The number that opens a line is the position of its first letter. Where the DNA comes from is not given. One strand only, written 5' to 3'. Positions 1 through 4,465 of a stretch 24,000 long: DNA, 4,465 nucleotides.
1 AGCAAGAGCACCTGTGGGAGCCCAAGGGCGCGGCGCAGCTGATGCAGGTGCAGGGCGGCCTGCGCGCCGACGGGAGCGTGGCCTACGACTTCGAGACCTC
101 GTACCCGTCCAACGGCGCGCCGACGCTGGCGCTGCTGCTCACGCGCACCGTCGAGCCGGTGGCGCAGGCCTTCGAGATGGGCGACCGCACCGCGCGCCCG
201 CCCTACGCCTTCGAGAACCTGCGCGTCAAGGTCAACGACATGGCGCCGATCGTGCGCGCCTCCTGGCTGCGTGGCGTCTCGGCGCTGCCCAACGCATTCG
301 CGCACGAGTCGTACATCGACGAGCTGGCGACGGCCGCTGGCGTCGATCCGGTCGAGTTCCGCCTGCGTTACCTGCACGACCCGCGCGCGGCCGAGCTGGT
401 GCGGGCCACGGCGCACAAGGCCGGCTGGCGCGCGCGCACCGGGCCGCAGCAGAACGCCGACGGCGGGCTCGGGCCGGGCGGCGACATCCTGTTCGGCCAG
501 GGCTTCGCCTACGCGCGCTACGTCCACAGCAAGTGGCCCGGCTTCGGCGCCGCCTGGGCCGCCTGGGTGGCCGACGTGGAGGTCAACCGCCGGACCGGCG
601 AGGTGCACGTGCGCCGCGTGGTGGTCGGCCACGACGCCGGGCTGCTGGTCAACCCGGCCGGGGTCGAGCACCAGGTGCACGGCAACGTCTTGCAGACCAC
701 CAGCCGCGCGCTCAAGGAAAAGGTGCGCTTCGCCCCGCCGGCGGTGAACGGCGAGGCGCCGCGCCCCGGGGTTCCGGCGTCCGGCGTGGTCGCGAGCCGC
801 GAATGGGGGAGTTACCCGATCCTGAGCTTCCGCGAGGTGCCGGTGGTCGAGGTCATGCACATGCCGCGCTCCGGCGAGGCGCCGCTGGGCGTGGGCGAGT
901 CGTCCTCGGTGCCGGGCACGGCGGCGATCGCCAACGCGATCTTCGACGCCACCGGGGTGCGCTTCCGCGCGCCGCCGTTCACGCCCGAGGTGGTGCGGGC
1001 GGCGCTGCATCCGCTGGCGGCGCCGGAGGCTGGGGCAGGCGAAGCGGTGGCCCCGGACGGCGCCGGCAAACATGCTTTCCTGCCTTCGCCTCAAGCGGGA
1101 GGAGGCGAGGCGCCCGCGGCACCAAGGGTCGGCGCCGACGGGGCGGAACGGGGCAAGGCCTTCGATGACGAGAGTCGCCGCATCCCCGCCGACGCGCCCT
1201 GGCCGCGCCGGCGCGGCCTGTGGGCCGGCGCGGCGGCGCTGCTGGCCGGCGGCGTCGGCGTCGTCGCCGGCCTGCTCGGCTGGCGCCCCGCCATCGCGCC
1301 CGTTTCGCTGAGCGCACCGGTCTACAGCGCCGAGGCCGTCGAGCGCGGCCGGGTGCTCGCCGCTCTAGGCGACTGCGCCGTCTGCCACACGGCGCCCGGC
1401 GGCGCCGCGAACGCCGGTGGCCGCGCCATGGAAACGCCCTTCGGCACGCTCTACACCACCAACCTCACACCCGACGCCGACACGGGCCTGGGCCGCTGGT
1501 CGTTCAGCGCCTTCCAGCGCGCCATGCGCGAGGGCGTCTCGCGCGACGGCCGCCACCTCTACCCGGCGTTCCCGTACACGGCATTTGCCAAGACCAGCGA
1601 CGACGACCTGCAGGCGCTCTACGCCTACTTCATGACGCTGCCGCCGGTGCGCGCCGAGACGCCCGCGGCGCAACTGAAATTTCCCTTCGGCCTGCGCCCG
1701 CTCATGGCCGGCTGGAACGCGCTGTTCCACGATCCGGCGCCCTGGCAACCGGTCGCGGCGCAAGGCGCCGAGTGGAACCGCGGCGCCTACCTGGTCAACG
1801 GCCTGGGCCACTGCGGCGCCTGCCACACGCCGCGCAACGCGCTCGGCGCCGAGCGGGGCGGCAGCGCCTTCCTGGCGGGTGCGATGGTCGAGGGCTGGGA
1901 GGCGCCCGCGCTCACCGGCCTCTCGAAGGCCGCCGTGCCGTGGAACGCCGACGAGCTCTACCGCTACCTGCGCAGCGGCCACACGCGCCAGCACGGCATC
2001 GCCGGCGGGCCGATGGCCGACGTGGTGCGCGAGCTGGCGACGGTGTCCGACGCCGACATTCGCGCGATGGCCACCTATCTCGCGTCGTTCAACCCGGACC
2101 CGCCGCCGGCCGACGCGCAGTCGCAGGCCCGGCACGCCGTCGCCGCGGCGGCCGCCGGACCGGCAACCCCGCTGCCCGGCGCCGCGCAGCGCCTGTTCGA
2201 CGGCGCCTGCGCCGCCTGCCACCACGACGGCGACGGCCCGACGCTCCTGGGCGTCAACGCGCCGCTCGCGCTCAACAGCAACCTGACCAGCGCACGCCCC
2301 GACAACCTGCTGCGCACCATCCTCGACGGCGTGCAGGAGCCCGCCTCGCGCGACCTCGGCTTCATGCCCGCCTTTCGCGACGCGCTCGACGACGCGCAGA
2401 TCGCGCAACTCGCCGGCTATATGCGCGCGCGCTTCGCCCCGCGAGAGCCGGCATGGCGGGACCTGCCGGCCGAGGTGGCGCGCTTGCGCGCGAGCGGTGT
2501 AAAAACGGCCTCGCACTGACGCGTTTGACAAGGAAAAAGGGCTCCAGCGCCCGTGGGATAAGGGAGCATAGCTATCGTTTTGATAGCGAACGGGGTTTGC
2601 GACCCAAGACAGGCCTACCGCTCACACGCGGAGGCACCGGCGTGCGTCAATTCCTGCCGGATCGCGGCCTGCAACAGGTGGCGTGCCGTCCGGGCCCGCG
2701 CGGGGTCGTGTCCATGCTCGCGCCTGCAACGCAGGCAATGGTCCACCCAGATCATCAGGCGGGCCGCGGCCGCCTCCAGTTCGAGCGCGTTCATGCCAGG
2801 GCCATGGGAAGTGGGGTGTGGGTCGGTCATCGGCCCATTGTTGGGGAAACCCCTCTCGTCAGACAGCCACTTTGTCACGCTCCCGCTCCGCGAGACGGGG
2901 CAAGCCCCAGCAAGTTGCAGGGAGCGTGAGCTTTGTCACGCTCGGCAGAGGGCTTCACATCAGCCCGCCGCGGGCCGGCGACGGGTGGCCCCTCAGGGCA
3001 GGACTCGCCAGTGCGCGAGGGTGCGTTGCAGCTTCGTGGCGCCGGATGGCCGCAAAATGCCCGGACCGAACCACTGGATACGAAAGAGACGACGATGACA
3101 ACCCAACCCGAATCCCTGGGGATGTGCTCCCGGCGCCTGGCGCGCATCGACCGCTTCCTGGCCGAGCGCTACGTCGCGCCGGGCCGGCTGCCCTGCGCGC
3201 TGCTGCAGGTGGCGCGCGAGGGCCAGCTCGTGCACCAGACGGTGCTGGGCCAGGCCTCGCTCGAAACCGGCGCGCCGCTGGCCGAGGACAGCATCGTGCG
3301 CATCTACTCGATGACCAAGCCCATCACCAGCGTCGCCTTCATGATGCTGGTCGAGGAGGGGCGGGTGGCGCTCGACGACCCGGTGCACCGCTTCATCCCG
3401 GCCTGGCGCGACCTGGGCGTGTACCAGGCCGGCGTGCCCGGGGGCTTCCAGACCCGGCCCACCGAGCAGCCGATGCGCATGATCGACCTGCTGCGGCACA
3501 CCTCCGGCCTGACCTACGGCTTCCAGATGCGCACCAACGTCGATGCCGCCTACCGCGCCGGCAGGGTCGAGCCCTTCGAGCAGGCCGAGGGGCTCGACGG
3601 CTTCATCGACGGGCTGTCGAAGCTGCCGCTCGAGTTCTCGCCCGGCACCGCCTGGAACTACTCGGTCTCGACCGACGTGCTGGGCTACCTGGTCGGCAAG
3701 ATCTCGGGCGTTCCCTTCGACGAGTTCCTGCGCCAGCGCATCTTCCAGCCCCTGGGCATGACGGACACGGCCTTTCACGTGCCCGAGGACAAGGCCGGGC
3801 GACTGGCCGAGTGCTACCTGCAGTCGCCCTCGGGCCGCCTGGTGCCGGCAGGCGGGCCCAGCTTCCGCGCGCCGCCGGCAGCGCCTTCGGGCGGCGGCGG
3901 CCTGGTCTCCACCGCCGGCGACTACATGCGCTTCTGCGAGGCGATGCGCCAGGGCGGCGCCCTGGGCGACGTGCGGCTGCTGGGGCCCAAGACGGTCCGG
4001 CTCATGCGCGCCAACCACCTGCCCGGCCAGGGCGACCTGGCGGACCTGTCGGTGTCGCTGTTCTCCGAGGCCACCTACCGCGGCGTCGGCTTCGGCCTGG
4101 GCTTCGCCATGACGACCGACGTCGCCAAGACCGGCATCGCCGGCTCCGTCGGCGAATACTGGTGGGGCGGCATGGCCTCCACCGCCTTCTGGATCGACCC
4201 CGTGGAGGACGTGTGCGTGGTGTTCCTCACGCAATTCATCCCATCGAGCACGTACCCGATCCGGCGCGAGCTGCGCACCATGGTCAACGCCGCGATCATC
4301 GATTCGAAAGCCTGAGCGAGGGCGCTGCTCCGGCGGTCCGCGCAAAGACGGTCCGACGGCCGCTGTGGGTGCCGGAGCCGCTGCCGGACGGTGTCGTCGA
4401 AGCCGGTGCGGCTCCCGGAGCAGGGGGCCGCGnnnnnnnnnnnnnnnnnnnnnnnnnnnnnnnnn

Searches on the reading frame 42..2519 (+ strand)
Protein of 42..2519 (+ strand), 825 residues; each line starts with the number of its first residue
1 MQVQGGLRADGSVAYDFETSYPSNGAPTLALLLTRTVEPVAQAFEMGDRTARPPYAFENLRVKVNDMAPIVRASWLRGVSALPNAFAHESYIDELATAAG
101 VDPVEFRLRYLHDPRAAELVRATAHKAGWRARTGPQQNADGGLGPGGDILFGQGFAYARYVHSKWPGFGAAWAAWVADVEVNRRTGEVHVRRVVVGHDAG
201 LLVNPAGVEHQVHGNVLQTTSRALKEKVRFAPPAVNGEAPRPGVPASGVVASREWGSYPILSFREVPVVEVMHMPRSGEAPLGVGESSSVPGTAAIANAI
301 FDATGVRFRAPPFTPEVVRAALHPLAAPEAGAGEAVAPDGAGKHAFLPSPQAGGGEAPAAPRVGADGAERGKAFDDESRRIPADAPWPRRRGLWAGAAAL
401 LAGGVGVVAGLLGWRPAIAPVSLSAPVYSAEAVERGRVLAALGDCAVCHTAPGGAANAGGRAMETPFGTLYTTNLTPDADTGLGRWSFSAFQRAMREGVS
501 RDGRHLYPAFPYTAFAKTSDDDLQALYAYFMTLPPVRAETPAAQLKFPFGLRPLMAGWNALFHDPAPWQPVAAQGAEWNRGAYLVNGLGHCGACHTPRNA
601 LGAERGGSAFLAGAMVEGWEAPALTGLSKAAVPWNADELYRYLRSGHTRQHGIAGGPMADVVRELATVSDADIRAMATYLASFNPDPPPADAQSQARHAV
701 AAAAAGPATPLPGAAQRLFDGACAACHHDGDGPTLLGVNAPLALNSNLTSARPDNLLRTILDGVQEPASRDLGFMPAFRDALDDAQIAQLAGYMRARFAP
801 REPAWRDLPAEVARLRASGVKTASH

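Call 11: search_protein_families(library=pfam, proteins=[window:42-2519:+])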
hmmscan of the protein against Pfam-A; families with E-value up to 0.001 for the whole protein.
window:42-2519:+ (825 aa): 4 families
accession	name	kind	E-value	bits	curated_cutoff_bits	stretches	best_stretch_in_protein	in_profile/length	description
PF00034.26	Cytochrom_C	-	3.2e-22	80.1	21.3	3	433-533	1-89/90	Cytochrome c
PF13442.11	Cytochrome_CBB3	-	8e-20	71.4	27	1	715-794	6-68/68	Cytochrome C oxidase, cbb3-type, subunit III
PF20256.3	MoCoBD_2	-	2e-13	50.9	27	1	166-265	196-281/283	Molybdopterin cofactor-binding domain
PF02738.23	MoCoBD_1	-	1.4e-05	24.8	27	1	52-109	184-242/244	Molybdopterin cofactor-binding domain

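Call 41: search_protein_families(library=ncbifam, proteins=[window:42-2519:+], max_evalue=0.00001)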
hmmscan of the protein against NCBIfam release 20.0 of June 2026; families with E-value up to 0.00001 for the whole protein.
window:42-2519:+ (825 aa): 10 families
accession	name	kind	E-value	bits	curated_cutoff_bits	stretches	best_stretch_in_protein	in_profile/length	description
NF043082.1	XdhA_XDHase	equivalog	3.1e-18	65.3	780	1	172-321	611-751/758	xanthine dehydrogenase subunit XdhA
NF007426.0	PRK09970.1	equivalog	2.4e-16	59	916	1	171-321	613-754/761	xanthine dehydrogenase molybdenum-binding subunit XdhA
TIGR03194.1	4hydrxCoA_A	equivalog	2e-15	56.3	994.55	1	169-322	604-746/746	4-hydroxybenzoyl-CoA reductase subunit alpha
NF041671.1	peri_hyde_PaoC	equivalog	4.3e-15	55.1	1180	1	171-316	588-725/735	aldehyde oxidoreductase molybdenum-binding subunit PaoC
NF040766.1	CODH_aero_grp5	exception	1.2e-14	53.5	950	1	176-316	649-779/785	aerobic carbon-monoxide dehydrogenase large subunit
NF045668.1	pterin_aldehy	equivalog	1.4e-14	53.1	1100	1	172-322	767-904/905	molybdopterin-dependent aldehyde oxidoreductase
TIGR03196.1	pucD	equivalog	1.3e-11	43.6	783.65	1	170-318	617-754/763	xanthine dehydrogenase subunit D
NF041018.1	glyceraldDH_alpha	equivalog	2.3e-11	42.9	790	1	175-318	608-740/741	glyceraldehyde dehydrogenase subunit alpha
TIGR02416.1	CO_dehy_Mo_lg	equivalog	9.9e-07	27.3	991.15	1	169-304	625-750/770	aerobic carbon-monoxide dehydrogenase large subunit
TIGR03313.1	Se_sel_red_Mo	hypoth_equivalog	1.8e-06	26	1101.9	1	151-322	790-949/951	molybdopterin-dependent oxidoreductase Mo/Fe-S-binding subunit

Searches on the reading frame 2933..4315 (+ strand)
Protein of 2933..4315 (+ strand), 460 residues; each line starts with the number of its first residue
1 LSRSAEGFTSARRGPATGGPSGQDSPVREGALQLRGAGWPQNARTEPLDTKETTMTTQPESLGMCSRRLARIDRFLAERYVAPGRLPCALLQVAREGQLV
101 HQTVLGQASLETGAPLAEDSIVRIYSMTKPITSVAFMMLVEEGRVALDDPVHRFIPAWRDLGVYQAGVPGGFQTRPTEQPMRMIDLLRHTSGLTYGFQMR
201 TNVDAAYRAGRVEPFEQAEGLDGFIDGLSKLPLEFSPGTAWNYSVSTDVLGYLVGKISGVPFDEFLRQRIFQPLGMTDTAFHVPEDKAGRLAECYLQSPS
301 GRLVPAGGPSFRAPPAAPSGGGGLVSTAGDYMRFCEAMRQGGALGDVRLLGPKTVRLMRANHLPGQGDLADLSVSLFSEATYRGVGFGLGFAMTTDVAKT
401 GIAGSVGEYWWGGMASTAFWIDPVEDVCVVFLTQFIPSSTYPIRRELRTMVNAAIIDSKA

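Call 11: search_protein_families(library=pfam, proteins=[window:2933-4315:+])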
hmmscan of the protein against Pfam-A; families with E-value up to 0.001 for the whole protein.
window:2933-4315:+ (460 aa): 1 family
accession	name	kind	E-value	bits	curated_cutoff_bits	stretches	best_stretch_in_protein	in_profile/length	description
PF00144.29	Beta-lactamase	-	3.2e-68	230.8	27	1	78-434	6-309/329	Beta-lactamase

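Call 41: search_protein_families(library=ncbifam, proteins=[window:2933-4315:+], max_evalue=0.00001)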
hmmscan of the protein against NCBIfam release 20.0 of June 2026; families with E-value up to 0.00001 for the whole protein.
window:2933-4315:+ (460 aa): 27 families (the best 25 are shown)
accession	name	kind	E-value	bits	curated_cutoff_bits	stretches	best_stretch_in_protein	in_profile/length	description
NF052559.1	MthAcHydAcmB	equivalog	2.7e-49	167.9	550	1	70-438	8-372/391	methyl acetate hydrolase AcmB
NF002968.0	PRK03642.1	equivalog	8.3e-23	80.9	385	1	56-282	27-243/432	penicillin binding protein PBP4B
NF007943.0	PRK10662.1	equivalog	5.6e-21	74.6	266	1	91-335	55-267/380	D-alanyl-D-alanine-carboxypeptidase/endopeptidase AmpH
NF033085.1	bla_class_C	equivalog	5.8e-12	45.1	415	1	234-298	137-202/356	class C beta-lactamase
NF038269.1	lipase_LipE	equivalog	8.2e-11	41.6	750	0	115-162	81-128/407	lipase LipE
NF041665.1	blaPSZ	exception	2.9e-09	36.4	850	0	234-297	160-224/379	PSZ family class C beta-lactamase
NF033569.1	blaLHK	exception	1e-08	34.6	850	0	94-160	62-127/390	LHK family class C beta-lactamase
NF038089.1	blaYRC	exception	1.1e-08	34.4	870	1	235-295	162-223/381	YRC family class C beta-lactamase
NF000385.4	blaACT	exception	9e-08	31.5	810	0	235-298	162-226/380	ACT family cephalosporin-hydrolyzing class C beta-lactamase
NF012173.1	CMY2-MIR-ACT-EC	exception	1.4e-07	30.7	680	0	235-298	162-226/380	CMY2/MIR/ACT/EC family class C beta-lactamase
NF000264.2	blaOCH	exception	1.5e-07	30.8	800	0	234-336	167-262/390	OCH family extended-spectrum class C beta-lactamase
NF038238.1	blaBUT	exception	2e-07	30.5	850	0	234-296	163-226/383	BUT family class C beta-lactamase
NF045671.1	blaPNC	exception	2.5e-07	29.9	750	0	236-346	180-282/401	PNC family class C beta-lactamase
NF000239.3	MOX_CMY1_fam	exception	2.8e-07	30.1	770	0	235-297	166-229/383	CMY-1/MOX family class C beta-lactamase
NF040478.1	blaLAQ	exception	3.6e-07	29.5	850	0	235-292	161-219/380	LAQ family class C beta-lactamase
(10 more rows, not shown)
